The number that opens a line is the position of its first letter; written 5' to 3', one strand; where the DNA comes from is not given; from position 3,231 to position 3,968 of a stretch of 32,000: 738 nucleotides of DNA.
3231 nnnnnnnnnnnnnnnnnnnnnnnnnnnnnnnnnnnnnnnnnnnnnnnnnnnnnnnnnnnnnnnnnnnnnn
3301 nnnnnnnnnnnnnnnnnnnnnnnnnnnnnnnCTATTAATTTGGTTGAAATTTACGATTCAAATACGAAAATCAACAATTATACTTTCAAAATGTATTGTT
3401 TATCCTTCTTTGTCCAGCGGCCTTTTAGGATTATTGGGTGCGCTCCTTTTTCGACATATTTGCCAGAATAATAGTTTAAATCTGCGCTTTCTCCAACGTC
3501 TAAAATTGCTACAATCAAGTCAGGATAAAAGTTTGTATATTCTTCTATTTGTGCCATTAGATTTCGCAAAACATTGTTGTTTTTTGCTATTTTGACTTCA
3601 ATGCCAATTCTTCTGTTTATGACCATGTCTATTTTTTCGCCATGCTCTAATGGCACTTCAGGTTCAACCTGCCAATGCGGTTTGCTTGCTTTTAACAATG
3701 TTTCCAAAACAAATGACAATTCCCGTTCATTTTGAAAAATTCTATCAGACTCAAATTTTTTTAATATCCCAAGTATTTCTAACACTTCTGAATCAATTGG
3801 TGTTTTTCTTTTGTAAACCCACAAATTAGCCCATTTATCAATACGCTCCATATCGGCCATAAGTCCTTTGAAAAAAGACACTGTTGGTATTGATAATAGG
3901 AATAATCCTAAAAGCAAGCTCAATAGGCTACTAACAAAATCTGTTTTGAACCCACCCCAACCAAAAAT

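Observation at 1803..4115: Three-gene membrane operon led by a membrane-tethered RecB/Cas4-like PD-(D/E)xK nuclease-fold protein (best candidate for an undescribed system)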

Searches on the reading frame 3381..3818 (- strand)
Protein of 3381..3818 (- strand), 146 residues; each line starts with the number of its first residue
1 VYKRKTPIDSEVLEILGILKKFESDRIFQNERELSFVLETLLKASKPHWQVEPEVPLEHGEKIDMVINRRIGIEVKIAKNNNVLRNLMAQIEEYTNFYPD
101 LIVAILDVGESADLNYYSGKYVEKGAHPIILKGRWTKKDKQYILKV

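Call 28: find_related_loci(query=A2, collection=genome_contigs, flank=8000)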
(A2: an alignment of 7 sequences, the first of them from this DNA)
Query A2 (146 aa) in genome_contigs; peptide patterns used: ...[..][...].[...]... (x = any residue, [..] = any of these).
17 stretches matched a pattern, but none encodes a relative of the query by tblastn (E <= 1e-3).

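Call 29: find_related_loci(query=A2, collection=viral_contigs, flank=8000)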
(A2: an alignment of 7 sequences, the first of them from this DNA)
Query A2 (146 aa) in viral_contigs; peptide patterns used: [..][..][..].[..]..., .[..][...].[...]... (x = any residue, [..] = any of these).
75 stretches matched a pattern; 1 encode a relative of the query (tblastn E <= 1e-3); 1 distinct loci.
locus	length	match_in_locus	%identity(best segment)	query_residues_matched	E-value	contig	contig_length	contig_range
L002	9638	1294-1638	30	16-131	8e-16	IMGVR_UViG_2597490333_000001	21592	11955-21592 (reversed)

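Call 31: search_dna_similar(query=window:3381-3818:-, collection=phages, mode=protein, max_evalue=0.01, max_rows=30)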
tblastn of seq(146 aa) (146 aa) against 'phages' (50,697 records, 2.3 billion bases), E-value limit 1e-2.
Records with a match: 3; places in all: 3; records where one place covers at least 80% of the query: 0.
Best place of each record, by identity: <60% 3.
By first word of the organism name: Thermococcus 3.
By host as written in the record: Thermococcus sp. 'Bio pl 0405IT2' 2; Thermococcus sp. Bio-pl-0405IT2 1.
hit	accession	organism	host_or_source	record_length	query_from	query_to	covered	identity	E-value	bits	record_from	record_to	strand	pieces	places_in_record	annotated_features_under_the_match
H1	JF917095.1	Thermococcus prieurii virus 1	Thermococcus sp. Bio-pl-0405IT2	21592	16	131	79%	30.2%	1e-10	63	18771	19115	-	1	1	putative nuclease RecB family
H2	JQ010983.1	Thermococcus prieurii virus 1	Thermococcus sp. 'Bio pl 0405IT2'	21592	16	131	79%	30.2%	2e-10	63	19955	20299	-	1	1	hypothetical protein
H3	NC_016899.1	Thermococcus prieurii virus 1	Thermococcus sp. 'Bio pl 0405IT2'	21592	16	131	79%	30.2%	2e-10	63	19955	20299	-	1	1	nuclease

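Call 32: search_dna_similar(query=window:3381-3818:-, collection=plasmids, mode=protein, max_evalue=0.01, max_rows=30)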
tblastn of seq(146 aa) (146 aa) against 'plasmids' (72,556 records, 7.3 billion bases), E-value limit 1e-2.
No match.

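Call 33: get_annotated_region(hit=H1, flank=6000)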
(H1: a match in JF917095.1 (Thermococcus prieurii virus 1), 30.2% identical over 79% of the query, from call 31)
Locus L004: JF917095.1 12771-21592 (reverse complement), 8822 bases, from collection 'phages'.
description: Thermococcus prieurii virus 1, complete genome.
organism: Thermococcus prieurii virus 1 (NCBI taxid 1115696)
taxonomy: Viruses
host: Thermococcus sp. Bio-pl-0405IT2; source: -; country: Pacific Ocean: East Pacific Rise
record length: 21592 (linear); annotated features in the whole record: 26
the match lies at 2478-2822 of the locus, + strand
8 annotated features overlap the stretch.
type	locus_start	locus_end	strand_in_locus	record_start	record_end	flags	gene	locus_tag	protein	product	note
CDS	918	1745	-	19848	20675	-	-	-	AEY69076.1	putative transcription regulator family SpoVT/AbrB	-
CDS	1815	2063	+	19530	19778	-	-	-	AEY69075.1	C2H2-zinc finger protein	-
CDS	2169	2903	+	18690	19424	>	-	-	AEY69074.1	putative nuclease RecB family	-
CDS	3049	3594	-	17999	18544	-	-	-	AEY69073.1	hypothetical protein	-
CDS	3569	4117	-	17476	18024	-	-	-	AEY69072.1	hypothetical protein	-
CDS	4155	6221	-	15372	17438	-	-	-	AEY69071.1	putative concanavalin A-like lectin/glucanase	LamG domain protein; jellyroll fold domain protein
CDS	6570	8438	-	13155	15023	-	-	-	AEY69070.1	putative concanavalin A-like lectin/glucanase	LamG domain protein; jellyroll fold domain protein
CDS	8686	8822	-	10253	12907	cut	-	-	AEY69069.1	non-globular protein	putative subunit of virion tail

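Call 60: find_related_loci(query=A2, collection=metagenome_contigs, flank=7000)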
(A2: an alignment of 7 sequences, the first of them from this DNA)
Query A2 (146 aa) in metagenome_contigs; peptide patterns used: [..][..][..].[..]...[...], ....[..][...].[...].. (x = any residue, [..] = any of these).
393 stretches matched a pattern; 45 encode a relative of the query (tblastn E <= 1e-3); 45 distinct loci.
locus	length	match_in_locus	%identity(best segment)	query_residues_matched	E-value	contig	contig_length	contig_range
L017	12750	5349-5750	45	9-141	3e-28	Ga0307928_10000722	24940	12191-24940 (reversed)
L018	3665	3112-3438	40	27-133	3e-21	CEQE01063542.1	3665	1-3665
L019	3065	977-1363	35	3-132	8e-19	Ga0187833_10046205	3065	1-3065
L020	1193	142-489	37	15-131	9e-19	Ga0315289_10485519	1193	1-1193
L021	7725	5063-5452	36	8-140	2e-18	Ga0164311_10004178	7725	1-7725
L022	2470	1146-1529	36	8-134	6e-18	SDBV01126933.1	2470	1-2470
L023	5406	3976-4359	36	8-134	8e-18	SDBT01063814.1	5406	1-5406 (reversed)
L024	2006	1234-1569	35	19-131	1e-17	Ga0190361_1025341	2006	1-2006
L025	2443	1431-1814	36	10-140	4e-17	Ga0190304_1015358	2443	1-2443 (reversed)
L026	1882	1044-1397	33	14-131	5e-17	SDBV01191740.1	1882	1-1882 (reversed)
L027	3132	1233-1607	34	13-140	6e-17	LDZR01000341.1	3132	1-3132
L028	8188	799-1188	35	8-140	2e-15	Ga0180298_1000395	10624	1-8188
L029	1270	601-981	37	3-133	2e-13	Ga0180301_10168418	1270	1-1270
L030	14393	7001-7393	33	14-140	2e-12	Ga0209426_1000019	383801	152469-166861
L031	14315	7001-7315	32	29-133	2e-12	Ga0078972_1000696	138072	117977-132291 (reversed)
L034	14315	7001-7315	31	29-133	1e-11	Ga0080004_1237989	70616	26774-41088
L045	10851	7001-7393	34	17-145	1e-10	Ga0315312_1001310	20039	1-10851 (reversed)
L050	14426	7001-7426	32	3-145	6e-10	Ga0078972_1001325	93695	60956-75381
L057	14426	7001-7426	30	3-145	2e-9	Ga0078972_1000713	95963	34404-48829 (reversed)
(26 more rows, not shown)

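Call 65: search_protein_families(library=pfam, proteins=[L030:3068-4333:-, L031:4630-5907:-, L034:4618-5871:+, L045:4194-5549:-, L050:4752-6050:+, L050:7573-8997:+, L057:4190-6256:+, L057:7708-11223:-, L045:7879-9162:+, L034:8145-9641:+], max_evalue=0.00001)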
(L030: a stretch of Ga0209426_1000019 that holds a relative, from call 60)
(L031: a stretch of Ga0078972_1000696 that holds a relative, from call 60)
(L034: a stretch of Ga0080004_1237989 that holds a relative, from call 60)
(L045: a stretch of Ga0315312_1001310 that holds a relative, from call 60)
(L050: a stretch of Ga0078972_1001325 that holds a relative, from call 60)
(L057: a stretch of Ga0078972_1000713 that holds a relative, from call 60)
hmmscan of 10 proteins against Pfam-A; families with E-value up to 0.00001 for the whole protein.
L030:3068-4333:- (421 aa): 2 families
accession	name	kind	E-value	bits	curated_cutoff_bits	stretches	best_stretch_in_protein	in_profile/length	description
PF13173.12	AAA_14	-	1.7e-35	122.3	27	1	34-156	4-128/129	AAA domain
PF13635.12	DUF4143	-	1.7e-18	67.3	28.1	1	212-364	2-158/160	Domain of unknown function (DUF4143)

L031:4630-5907:- (425 aa): 2 families
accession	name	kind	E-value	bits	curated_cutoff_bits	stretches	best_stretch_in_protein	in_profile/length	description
PF10996.14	Beta-Casp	-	7.5e-15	56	27.7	1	236-341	1-118/120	Beta-Casp domain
PF07521.17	RMMBL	-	3e-13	50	21.6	1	356-417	2-63/63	Zn-dependent metallo-hydrolase RNA specificity domain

L034:4618-5871:+ (417 aa): 1 family
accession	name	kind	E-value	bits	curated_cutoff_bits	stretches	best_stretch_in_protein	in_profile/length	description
PF00275.25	EPSP_synthase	-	1.1e-92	311.4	22.8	1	10-407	5-417/417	EPSP synthase (3-phosphoshikimate 1-carboxyvinyltransferase)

L045:4194-5549:- (451 aa): 0 families

L050:4752-6050:+ (432 aa): 2 families
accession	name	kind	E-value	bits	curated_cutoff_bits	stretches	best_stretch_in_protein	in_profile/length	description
PF13173.12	AAA_14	-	6.6e-32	110.7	27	1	35-160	4-129/129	AAA domain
PF13635.12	DUF4143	-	7.6e-20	71.7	28.1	1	218-361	2-153/160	Domain of unknown function (DUF4143)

L050:7573-8997:+ (474 aa): 2 families
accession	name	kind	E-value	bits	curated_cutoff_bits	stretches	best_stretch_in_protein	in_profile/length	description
PF00571.33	CBS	-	1.6e-41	140.9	24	3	236-290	1-56/57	CBS domain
PF02482.25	Ribosomal_S30AE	-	4.2e-06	27.8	23.7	0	315-402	12-88/88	Sigma 54 modulation protein / S30EA ribosomal protein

L057:4190-6256:+ (688 aa): 6 families
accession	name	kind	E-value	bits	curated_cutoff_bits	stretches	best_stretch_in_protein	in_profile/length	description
PF09334.17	tRNA-synt_1g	-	9.8e-105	350.9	20.1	2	146-372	160-390/391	tRNA synthetases class I (M)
PF00133.28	tRNA-synt_1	-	1.8e-31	109.8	22.7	2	233-338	296-404/414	tRNA synthetases class I (I, L, M and V)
PF01588.26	tRNA_bind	-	3e-24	85.4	27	1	540-629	1-93/96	Putative tRNA binding domain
PF19303.5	Anticodon_3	-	7e-18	65.4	23.5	1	386-525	4-143/152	Anticodon binding domain of methionyl tRNA ligase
PF01406.26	tRNA-synt_1e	-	1.9e-11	44.3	27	0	297-339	240-283/301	tRNA synthetases class I (C) catalytic domain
PF08264.19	Anticodon_1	-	1.4e-08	35.2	25.1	1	393-503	1-89/148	Anticodon-binding domain of tRNA ligase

L057:7708-11223:- (1171 aa): 5 families
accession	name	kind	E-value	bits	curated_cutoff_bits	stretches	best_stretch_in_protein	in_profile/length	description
PF07705.17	CARDB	-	8e-78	257.6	22.7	6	487-593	2-100/101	CARDB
PF18911.6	PKD_4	-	5.4e-27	94.1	27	2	916-999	1-83/85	PKD domain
PF00801.26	PKD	-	8.1e-14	51.8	23.5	1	931-997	13-77/80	PKD domain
PF16656.11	Pur_ac_phosph_N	-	6.9e-07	30.2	30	1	36-109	12-93/93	Purple acid Phosphatase, N-terminal domain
PF17963.7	Big_9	-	8.1e-06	27.1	23.6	1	916-999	1-88/89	Bacterial Ig domain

L045:7879-9162:+ (427 aa): 2 families
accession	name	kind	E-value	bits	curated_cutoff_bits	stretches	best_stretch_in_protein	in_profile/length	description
PF13173.12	AAA_14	-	3.7e-33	114.7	27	1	44-164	3-129/129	AAA domain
PF13635.12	DUF4143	-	3.5e-27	95.5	28.1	1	219-360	2-148/160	Domain of unknown function (DUF4143)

L034:8145-9641:+ (498 aa): 3 families
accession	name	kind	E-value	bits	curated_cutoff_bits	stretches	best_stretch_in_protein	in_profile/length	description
PF01935.23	DUF87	-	1.5e-40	140.1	23.2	1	115-327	1-218/220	Helicase HerA, central domain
PF05872.18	HerA_C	-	2.3e-10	40.2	22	0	325-473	240-397/502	Helicase HerA-like C-terminal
PF09378.16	HAS-barrel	-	2.8e-10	40.6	25.2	1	5-80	1-90/90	HAS barrel domain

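Call 75: predict_structure(alignment_id=A3)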
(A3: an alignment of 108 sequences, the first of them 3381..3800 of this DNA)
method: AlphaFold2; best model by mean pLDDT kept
length: 140 residues; sequences in the alignment: 108
mean_pLDDT: 95.8   pTM: 0.88
mean pLDDT of the five models: 95.8, 95.7, 95.6, 95.4, 95.1
residues with pLDDT >= 90: 130; 70-90: 8; 50-70: 2; < 50: 0
segments of 3 or more residues with pLDDT < 50: none
pLDDT, mean of each block of 10 residues (from residue 1): 95 96 97 98 98 97 98 98 98 98 96 98 97 77
secondary structure, 60 per line:
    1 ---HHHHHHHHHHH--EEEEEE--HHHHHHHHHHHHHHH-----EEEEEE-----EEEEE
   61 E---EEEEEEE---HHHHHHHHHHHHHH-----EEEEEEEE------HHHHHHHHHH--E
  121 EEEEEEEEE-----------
elements in order: H4-14 E17-22 H25-39 E45-50 E56-61 E65-71 H75-88 E94-101 H108-117 E120-129

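Call 77: fold_search(model_id=the predicted structure, library=pdb)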
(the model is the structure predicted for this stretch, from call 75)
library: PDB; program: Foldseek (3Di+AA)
matches with E <= 10: 1502; with E <= 0.001: 0
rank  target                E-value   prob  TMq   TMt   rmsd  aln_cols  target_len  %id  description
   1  9pev_E                1.2e-03  0.93  0.32  0.18   9.0       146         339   10  Structure of the S. cerevisiae clamp loader Replication Factor C (RFC) with mixed nucleotide occupancy (released 2025-11-12)
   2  9peo_E                3.2e-03  0.91  0.35  0.18   8.9       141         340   11  Structure of the S. cerevisiae clamp loader Replication Factor C (RFC) with mixed nucleotide occupancy (released 2025-11-12)
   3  7ste_E                3.4e-03  0.89  0.33  0.18   9.2       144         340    8  Rad24-RFC ADP state (released 2022-04-06)
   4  7tid_E                3.6e-03  0.85  0.33  0.17   9.6       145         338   10  Structure of the yeast clamp loader (Replication Factor C RFC) bound to the sliding clamp (Proliferating Cell Nuclear  (released 2022-02-16)
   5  8tw7_5                4.4e-03  0.80  0.32  0.17   9.7       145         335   10  Cryo-EM structure of S. cerevisiae Ctf18-RFC-PCNA complex in Apo state conformation I (released 2024-09-04)
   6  4g6v_A                5.3e-03  0.98  0.39  0.40   7.7       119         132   13  CdiA-CT/CdiI toxin and immunity complex from Burkholderia pseudomallei (released 2012-12-12)
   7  7tic_E                6.4e-03  0.82  0.34  0.18   9.2       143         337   11  Structure of the yeast clamp loader (Replication Factor C RFC) bound to the sliding clamp (Proliferating Cell Nuclear  (released 2022-02-16)
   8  7edb_A                9.4e-03  0.99  0.49  0.23   6.8       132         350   12  EcoT38I restriction endonuclease complexed with DNA (released 2022-03-16)
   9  3bm3_A                1.1e-02  0.95  0.44  0.26  12.3       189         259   13  Restriction endonuclease PspGI-substrate DNA complex (released 2008-09-16)
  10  7z6h_E                1.1e-02  0.63  0.31  0.16  10.6       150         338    8  Structure of DNA-bound human RAD17-RFC clamp loader and 9-1-1 checkpoint clamp (released 2022-05-04)
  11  7edb_B                1.2e-02  0.97  0.47  0.22   8.9       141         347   11  EcoT38I restriction endonuclease complexed with DNA (released 2022-03-16)
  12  1m0d_A                1.2e-02  0.69  0.31  0.33  21.0       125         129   13  Crystal Structure of Bacteriophage T7 Endonuclease I with a Wild-Type Active Site and Bound Manganese Ions (released 2002-07-10)
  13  7k5z_B                1.6e-02  0.96  0.28  0.12   4.2        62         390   18  Crystal Structure of Argininosuccinate synthase from Legionella pneumophila Philadelphia 1 in complex with ANPPNP and  (released 2020-09-30)
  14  8fs7_E                1.6e-02  0.60  0.32  0.17  11.2       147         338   14  Structure of S. cerevisiae Rad24-RFC loading the 9-1-1 clamp onto a 10-nt gapped DNA in step 5 (closed 9-1-1 and stabl (released 2023-06-14)
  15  7k5z_D                1.7e-02  0.97  0.31  0.13   3.8        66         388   18  Crystal Structure of Argininosuccinate synthase from Legionella pneumophila Philadelphia 1 in complex with ANPPNP and  (released 2020-09-30)
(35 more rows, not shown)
